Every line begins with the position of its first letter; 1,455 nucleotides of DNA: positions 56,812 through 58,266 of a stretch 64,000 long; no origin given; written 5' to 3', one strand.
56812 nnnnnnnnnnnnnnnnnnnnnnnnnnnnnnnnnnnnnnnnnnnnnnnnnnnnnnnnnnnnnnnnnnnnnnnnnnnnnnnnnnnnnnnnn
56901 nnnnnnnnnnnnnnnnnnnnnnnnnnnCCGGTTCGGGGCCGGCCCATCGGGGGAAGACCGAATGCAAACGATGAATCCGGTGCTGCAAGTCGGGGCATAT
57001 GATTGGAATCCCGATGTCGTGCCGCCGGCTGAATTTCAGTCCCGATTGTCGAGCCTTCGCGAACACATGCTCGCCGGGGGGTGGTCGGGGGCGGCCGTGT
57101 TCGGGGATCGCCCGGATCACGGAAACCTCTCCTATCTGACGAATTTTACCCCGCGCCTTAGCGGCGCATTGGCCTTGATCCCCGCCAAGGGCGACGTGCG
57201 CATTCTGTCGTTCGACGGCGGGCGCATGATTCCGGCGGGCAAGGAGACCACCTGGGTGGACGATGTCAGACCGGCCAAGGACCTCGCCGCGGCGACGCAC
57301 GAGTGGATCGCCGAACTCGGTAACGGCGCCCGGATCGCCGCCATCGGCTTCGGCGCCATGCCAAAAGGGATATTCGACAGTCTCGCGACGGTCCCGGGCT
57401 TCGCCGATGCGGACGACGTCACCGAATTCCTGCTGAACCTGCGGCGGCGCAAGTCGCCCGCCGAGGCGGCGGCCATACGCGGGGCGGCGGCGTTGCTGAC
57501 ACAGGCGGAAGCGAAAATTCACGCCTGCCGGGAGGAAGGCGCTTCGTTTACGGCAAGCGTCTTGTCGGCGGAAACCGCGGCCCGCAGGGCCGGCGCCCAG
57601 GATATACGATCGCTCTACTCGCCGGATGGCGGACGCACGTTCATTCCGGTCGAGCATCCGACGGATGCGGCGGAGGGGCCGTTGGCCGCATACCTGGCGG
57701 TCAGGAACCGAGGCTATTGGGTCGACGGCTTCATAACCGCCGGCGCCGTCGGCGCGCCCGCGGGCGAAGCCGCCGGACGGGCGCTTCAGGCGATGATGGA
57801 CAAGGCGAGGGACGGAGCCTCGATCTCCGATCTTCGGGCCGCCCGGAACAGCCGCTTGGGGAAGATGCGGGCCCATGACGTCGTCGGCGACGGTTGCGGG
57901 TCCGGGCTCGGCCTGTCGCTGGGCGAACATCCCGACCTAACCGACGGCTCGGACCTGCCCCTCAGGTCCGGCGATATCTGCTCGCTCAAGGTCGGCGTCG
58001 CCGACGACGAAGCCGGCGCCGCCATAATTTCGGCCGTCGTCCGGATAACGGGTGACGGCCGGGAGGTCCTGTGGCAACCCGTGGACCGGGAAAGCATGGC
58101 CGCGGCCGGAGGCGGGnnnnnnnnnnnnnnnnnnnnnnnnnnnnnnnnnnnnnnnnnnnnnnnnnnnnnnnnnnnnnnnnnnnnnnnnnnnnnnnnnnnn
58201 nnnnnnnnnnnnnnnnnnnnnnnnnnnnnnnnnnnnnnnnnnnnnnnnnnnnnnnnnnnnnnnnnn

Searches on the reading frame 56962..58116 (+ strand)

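Call 17: search_protein_families(library=pfam, proteins=[window:56962-58116:+], max_evalue=0.00001)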
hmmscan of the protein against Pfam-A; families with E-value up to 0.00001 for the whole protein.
window:56962-58116:+ (385 aa): 2 families
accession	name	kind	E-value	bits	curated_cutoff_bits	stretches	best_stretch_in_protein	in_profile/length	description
PF00557.29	Peptidase_M24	-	5.2e-08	33.4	23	1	239-363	75-207/208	Metallopeptidase family M24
PF01321.24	Creatinase_N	-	6.3e-08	33.7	22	1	28-161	1-126/128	Creatinase/Prolidase N-terminal domain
